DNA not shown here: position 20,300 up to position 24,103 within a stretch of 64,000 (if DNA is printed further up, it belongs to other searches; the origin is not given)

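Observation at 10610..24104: Seven-gene ABC locus with two permease pairs, one giant binding protein, two giant accessory proteins and no ATPase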

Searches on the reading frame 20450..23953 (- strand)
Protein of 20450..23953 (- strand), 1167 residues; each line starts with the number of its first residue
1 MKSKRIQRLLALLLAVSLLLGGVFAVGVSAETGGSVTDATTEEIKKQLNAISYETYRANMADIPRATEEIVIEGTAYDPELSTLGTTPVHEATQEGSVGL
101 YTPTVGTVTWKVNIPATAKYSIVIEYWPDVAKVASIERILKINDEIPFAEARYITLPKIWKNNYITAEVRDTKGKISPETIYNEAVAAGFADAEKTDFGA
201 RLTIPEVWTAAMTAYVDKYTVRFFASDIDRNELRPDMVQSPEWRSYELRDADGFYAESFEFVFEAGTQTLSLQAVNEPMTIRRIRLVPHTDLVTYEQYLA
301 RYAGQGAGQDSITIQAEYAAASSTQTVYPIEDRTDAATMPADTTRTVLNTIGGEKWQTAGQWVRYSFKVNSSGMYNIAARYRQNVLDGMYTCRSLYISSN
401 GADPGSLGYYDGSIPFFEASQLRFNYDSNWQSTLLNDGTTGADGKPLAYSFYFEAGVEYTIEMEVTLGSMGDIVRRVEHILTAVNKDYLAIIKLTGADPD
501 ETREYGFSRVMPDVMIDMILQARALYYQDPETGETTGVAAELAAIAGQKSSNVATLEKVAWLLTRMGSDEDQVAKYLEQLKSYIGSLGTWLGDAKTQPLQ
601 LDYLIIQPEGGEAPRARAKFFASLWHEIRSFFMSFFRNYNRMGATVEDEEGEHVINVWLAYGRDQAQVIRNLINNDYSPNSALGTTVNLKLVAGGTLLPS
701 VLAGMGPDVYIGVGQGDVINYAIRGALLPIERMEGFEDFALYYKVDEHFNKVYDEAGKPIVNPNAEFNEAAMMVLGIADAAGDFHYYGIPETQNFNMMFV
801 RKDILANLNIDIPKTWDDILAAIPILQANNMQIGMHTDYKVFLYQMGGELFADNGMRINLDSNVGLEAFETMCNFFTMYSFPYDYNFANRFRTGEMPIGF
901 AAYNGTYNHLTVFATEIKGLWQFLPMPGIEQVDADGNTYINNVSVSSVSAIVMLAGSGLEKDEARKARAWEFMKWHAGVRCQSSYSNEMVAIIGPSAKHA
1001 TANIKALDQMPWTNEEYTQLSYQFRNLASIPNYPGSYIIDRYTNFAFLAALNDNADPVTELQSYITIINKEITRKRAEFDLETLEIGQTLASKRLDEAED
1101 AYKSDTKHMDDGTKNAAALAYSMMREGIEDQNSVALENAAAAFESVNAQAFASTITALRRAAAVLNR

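Call 4: search_protein_families(library=pfam, proteins=[window:20450-23953:-], max_evalue=0.01)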
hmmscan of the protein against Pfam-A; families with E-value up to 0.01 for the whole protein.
window:20450-23953:- (1167 aa): 1 family
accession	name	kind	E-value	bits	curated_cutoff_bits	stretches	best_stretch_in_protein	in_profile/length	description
PF16990.11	CBM_35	-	0.00091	20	28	0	76-126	2-56/121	Carbohydrate binding module (family 35)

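Call 5: search_protein_families(library=ncbifam, proteins=[window:20450-23953:-], max_evalue=0.01)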
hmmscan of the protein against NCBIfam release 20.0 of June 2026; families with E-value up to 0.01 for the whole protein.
window:20450-23953:- (1167 aa): 0 families

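Call 21: search_solved_structures(query=window:20450-23953:-, max_evalue=1)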
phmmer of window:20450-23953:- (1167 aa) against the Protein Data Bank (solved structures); distinct sequences matched with E-value up to 1: 12.
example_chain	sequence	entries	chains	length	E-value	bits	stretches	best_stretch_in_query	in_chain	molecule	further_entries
5ci5_A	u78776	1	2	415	0.0051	18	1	787-879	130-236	Extracellular solute-binding protein family 1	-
4g68_B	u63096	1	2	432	0.057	14.5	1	749-964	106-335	ABC transporter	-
4g68_A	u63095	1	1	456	0.065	14.3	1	749-964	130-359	ABC transporter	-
7ehp_A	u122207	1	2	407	0.12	13.5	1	782-822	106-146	chitin oligosaccahride binding protein NagB1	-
7c0o_A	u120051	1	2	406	0.3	12.1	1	786-875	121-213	Sugar ABC transporter, periplasmic sugar-binding protein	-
7c0f_A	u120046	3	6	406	0.3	12.1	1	786-875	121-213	Sugar ABC transporter, periplasmic sugar-binding protein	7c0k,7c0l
7c0r_A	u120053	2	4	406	0.3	12.1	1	786-875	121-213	Sugar ABC transporter, periplasmic sugar-binding protein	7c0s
7c14_A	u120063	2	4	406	0.3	12.1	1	786-875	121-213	Sugar ABC transporter, periplasmic sugar-binding protein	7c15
7c0t_A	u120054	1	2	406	0.3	12.1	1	786-875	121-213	Sugar ABC transporter, periplasmic sugar-binding protein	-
7c0x_A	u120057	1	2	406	0.3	12.1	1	786-875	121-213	Sugar ABC transporter, periplasmic sugar-binding protein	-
7c0y_A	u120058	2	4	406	0.31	12.1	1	786-875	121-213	Sugar ABC transporter, periplasmic sugar-binding protein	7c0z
7c1b_A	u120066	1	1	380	0.46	11.5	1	786-872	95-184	Sugar ABC transporter, periplasmic sugar-binding protein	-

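Call 34: search_protein_families(library=pfam, proteins=[window:20450-23953:-], max_evalue=10)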
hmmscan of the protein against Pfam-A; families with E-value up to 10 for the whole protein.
window:20450-23953:- (1167 aa): 2 families
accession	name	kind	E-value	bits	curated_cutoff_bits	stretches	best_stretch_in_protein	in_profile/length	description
PF16990.11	CBM_35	-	0.00091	20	28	2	76-126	2-56/121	Carbohydrate binding module (family 35)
PF25275.1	Golvesin_C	-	0.029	14.9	31.6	2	106-129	41-64/132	Golvesin C-terminal domain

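Call 43: find_homologous_proteins(query=window:20450-23953:-, max_evalue=0.00001)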
Query window:20450-23953:- (1167 aa): 776 proteins with E <= 0.00001 among 8000 candidates; the best 120 are listed.
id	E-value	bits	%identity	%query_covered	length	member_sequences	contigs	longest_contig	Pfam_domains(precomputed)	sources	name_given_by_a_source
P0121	0.0e+0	2651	100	100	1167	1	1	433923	-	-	-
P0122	0.0e+0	1858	71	100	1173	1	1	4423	-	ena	-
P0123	0.0e+0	1857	71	100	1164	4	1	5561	-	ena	-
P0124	0.0e+0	1847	70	100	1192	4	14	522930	-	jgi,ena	-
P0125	0.0e+0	1846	70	100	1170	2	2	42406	PF13416.12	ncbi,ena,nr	ncbi:MAG: extracellular solute-binding protein [Clostridia bacterium]|nr:extracellular solute-bindin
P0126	0.0e+0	1837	71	100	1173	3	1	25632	-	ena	-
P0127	0.0e+0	1830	70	100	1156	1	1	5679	-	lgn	-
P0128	0.0e+0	1828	70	100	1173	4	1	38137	-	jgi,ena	-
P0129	0.0e+0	1824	70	100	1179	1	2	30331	-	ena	-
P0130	0.0e+0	1806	69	100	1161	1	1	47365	PF13416.12,PF01547.31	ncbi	-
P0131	0.0e+0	1805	69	100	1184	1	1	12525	-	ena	-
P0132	0.0e+0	1801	69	100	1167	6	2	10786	-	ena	-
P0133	0.0e+0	1793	69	100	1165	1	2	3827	-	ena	-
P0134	0.0e+0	1792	68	100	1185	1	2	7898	-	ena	-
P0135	0.0e+0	1791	69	100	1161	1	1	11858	PF13416.12,PF01547.31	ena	-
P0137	0.0e+0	1788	69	100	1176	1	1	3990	PF13416.12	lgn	-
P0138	0.0e+0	1784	69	100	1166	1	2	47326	PF13416.12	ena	-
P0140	0.0e+0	1781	68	100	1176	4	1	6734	PF13416.12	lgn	-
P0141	0.0e+0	1780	69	100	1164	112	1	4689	PF13416.12,PF01547.31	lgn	-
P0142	0.0e+0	1776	69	100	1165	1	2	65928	PF13416.12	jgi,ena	-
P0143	0.0e+0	1770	68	100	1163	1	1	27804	PF13416.12,PF01547.31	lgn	-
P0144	0.0e+0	1767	68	100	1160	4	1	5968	PF13416.12,PF01547.31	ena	-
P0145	0.0e+0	1762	68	100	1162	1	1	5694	PF01547.31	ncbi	-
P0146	0.0e+0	1758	68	100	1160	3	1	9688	PF13416.12,PF01547.31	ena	-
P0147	0.0e+0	1755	68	100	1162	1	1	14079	PF13416.12,PF01547.31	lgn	-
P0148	0.0e+0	1751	68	100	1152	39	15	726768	PF13416.12,PF01547.31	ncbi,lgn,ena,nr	ncbi:MAG: extracellular solute-binding protein [Clostridia bacterium]|nr:extracellular solute-bindin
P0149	0.0e+0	1747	67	100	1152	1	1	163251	PF13416.12,PF01547.31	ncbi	-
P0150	0.0e+0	1742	68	100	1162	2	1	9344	PF01547.31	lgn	-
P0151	0.0e+0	1734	68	100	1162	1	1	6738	PF13416.12,PF01547.31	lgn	-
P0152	0.0e+0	1704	67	100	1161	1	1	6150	PF13416.12,PF01547.31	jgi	-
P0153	0.0e+0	1702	67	100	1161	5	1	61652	PF13416.12,PF01547.31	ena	-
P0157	0.0e+0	1691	66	100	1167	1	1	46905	PF13416.12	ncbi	-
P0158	0.0e+0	1690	67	100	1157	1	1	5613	PF13416.12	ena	-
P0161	0.0e+0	1685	65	100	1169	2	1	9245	PF13416.12,PF01547.31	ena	-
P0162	0.0e+0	1681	66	100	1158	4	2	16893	PF01547.31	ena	-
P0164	0.0e+0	1675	65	100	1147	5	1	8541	PF01547.31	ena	-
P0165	0.0e+0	1668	66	99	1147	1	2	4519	PF01547.31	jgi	-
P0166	0.0e+0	1658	66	99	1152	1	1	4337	PF13416.12,PF01547.31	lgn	-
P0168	0.0e+0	1642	65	100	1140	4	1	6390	PF01547.31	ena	-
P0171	0.0e+0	1635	65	100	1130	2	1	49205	PF13416.12,PF01547.31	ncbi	-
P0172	0.0e+0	1632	63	100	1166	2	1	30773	PF13416.12,PF01547.31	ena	-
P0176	0.0e+0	1626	63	100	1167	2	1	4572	-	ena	-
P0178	0.0e+0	1621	62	100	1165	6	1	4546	PF13416.12,PF01547.31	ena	-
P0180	0.0e+0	1618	65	100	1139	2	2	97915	PF01547.31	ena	-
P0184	0.0e+0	1609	64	100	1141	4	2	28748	PF13416.12,PF01547.31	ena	-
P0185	0.0e+0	1608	65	100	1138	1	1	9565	PF01547.31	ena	-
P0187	0.0e+0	1597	63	100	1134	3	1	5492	PF13416.12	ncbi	-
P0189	0.0e+0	1595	63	100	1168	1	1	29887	PF01547.31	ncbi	-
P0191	0.0e+0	1583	64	100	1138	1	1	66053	PF13416.12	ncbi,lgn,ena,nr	ncbi:MAG: extracellular solute-binding protein [Clostridia bacterium]|nr:extracellular solute-bindin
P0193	0.0e+0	1577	62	100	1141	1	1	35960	PF13416.12,PF01547.31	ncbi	-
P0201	0.0e+0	1503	60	100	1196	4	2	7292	PF13416.12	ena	-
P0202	0.0e+0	1498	60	100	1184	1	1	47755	PF01547.31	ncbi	-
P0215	0.0e+0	1375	56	100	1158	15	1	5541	PF01547.31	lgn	-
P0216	0.0e+0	1373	55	100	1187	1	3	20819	PF13416.12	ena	-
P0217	0.0e+0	1370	56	100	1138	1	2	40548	PF13416.12,PF01547.31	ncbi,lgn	-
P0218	0.0e+0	1370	74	71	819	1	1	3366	PF13416.12,PF01547.31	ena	-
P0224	0.0e+0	1351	57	94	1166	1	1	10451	PF13416.12,PF01547.31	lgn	-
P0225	0.0e+0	1342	55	99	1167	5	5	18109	PF01547.31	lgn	-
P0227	0.0e+0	1340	58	94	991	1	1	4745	PF13416.12,PF01547.31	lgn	-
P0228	0.0e+0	1339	57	94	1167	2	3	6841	PF13416.12,PF01547.31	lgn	-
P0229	0.0e+0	1337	57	94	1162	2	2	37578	PF13416.12,PF01547.31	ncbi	-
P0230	0.0e+0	1336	56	100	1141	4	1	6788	PF01547.31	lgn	-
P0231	0.0e+0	1331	58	93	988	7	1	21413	PF13416.12,PF01547.31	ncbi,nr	ncbi:MAG: extracellular solute-binding protein [Clostridia bacterium]|nr:extracellular solute-bindin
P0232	0.0e+0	1330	57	92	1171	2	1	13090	PF13416.12,PF01547.31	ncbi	-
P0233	0.0e+0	1329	57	94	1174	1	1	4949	PF01547.31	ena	-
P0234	0.0e+0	1328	56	100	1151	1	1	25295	PF13416.12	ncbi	-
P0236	0.0e+0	1327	58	93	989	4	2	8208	PF13416.12,PF01547.31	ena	-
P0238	0.0e+0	1326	58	93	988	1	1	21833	PF13416.12,PF01547.31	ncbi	-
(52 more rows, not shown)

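Call 68: predict_structure(alignment_id=A3)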
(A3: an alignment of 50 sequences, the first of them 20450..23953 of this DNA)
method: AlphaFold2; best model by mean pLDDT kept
length: 1167 residues; sequences in the alignment: 50
mean_pLDDT: 81.4   pTM: 0.77
mean pLDDT of the five models: 81.4, 81.5, 78.1, 76.2, 73.5
residues with pLDDT >= 90: 312; 70-90: 671; 50-70: 140; < 50: 44
segments of 3 or more residues with pLDDT < 50: 1-3, 18-33, 329-340, 349-354
pLDDT, mean of each block of 10 residues (from residue 1): 47 52 33 59 73 86 92 92 81 92 90 94 91 78 87 81 83 83 91 87 91 86 72 72 87 81 94 89 93 91 89 83 60 44 54 55 89 90 62 90 91 91 70 82 85 94 85 85 86 77 83 90 89 86 77 86 90 86 82 70 84 62 63 55 50 79 75 82 84 67 76 85 86 94 92 88 92 87 89 91 87 89 83 82 87 79 87 76 65 84 83 69 89 82 89 83 91 93 82 72 89 84 86 77 86 86 87 82 80 90 90 87 92 90 90 90 80
secondary structure, 60 per line:
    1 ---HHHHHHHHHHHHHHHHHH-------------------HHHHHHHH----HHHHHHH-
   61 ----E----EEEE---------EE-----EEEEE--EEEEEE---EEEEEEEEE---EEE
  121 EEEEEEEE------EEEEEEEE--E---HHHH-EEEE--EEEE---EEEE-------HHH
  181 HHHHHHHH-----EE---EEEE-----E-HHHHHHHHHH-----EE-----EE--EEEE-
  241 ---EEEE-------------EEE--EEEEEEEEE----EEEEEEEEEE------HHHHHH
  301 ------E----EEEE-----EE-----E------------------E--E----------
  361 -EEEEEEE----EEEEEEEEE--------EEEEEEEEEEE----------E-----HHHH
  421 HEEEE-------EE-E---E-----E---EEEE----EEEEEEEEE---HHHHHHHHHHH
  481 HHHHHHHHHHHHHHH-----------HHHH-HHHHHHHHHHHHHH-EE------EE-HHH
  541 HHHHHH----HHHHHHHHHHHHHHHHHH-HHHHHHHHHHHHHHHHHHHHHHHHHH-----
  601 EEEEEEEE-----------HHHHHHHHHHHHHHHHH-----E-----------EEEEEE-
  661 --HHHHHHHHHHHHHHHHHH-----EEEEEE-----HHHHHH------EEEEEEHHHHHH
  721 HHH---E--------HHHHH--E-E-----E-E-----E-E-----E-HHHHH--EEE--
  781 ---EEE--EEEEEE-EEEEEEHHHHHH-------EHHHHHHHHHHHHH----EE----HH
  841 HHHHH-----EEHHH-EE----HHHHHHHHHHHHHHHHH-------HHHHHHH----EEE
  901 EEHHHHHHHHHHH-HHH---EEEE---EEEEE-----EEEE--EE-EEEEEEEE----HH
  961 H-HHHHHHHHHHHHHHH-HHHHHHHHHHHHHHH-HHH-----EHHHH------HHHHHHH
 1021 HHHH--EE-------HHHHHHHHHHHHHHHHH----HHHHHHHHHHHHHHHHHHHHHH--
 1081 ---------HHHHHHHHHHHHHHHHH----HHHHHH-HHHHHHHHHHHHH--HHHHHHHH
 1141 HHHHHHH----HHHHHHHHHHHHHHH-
elements in order (helices of 4 or more, strands of 3 or more residues): H4-21 H41-48 H53-59 E70-73 E90-94 E97-102 E106-114 E118-128 E135-142 H149-152 E154-157 E160-163 E167-170 H178-188 E199-202 H210-219 E236-239 E244-247 E261-263 E266-274 E279-288 H295-300 E312-315 E362-368 E373-381 E390-400 H417-421 E422-425 E450-453 E458-466 H470-495 H507-510 H512-525 H538-546 H551-568 H570-595 E601-608 H620-636 E654-659 H663-680 E686-691 H697-702 E709-714 H715-723 H736-740 H769-773 E776-778 E784-786 E789-794 E796-801 H802-807 H816-828 H839-845 H863-879 H887-893 E898-902 H903-913 E921-924 E928-932 E938-941 E947-954 H963-977 H979-993 H1004-1007 H1014-1024 H1036-1052 H1057-1078 H1090-1106 H1111-1116 H1118-1130 H1133-1147 H1152-1166

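Call 70: fold_search(model_id=the predicted structure, library=pdb)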
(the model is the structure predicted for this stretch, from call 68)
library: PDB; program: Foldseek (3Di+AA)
matches with E <= 10: 1268; with E <= 0.001: 789
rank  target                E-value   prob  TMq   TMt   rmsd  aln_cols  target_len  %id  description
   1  5ysf_A                6.8e-16  1.00  0.28  0.76   4.8       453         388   17  Crystal structure of beta-1,2-glucooligosaccharide binding protein in complex with sophoropentaose (released 2018-05-02)
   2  5yse_A                7.9e-16  1.00  0.28  0.77   4.6       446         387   19  Crystal structure of beta-1,2-glucooligosaccharide binding protein in complex with sophorotetraose (released 2018-05-02)
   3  5ysd_A                1.5e-15  1.00  0.27  0.75   4.5       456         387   18  Crystal structure of beta-1,2-glucooligosaccharide binding protein in complex with sophorotriose (released 2018-05-02)
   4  5yse_B                1.7e-15  1.00  0.27  0.74   5.7       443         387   18  Crystal structure of beta-1,2-glucooligosaccharide binding protein in complex with sophorotetraose (released 2018-05-02)
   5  5ysd_B                2.7e-15  1.00  0.27  0.75   4.5       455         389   17  Crystal structure of beta-1,2-glucooligosaccharide binding protein in complex with sophorotriose (released 2018-05-02)
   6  7c19_A                4.9e-15  1.00  0.27  0.73   4.4       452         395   14  Crystal structure of a dinucleotide-binding protein (Y224A/Y246A) of ABC transporter endogenously bound to uridylyl-3' (released 2021-03-10)
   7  7c0y_B                1.1e-14  1.00  0.27  0.73   4.6       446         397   15  Crystal structure of a dinucleotide-binding protein (Y246A) of ABC transporter endogenously bound to uridylyl-3'-5'-ph (released 2021-03-10)
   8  7c0r_B                1.3e-14  1.00  0.28  0.75   4.4       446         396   15  Crystal structure of a dinucleotide-binding protein (F79A) of ABC transporter endogenously bound to uridylyl-3'-5'-pho (released 2021-03-10)
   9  7c0r_A                1.4e-14  1.00  0.28  0.76   4.1       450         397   15  Crystal structure of a dinucleotide-binding protein (F79A) of ABC transporter endogenously bound to uridylyl-3'-5'-pho (released 2021-03-10)
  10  7c0v_A                2.6e-14  1.00  0.28  0.75   4.1       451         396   15  Crystal structure of a dinucleotide-binding protein (Y224A) of ABC transporter endogenously bound to uridylyl-3'-5'-ph (released 2021-03-10)
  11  7c0y_A                2.7e-14  1.00  0.27  0.74   4.3       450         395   15  Crystal structure of a dinucleotide-binding protein (Y246A) of ABC transporter endogenously bound to uridylyl-3'-5'-ph (released 2021-03-10)
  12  7c0t_A                3.1e-14  1.00  0.27  0.74   4.4       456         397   15  Crystal structure of a dinucleotide-binding protein (N81A) of ABC transporter endogenously bound to uridylyl-3'-5'-pho (released 2021-03-10)
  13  7c0k_A                3.1e-14  1.00  0.27  0.72   4.6       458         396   15  Crystal structure of a dinucleotide-binding protein of ABC transporter endogenously bound to uridylyl-3'-5'-phospho-gu (released 2021-03-10)
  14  7c0w_B                3.5e-14  1.00  0.28  0.75   4.2       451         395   15  Crystal structure of a dinucleotide-binding protein (Y224A) of ABC transporter endogenously bound to uridylyl-3'-5'-ph (released 2021-03-10)
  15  7c15_B                3.8e-14  1.00  0.27  0.73   4.5       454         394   15  Crystal structure of a dinucleotide-binding protein (Q274A) of ABC transporter endogenously bound to uridylyl-3'-5'-ph (released 2021-03-10)
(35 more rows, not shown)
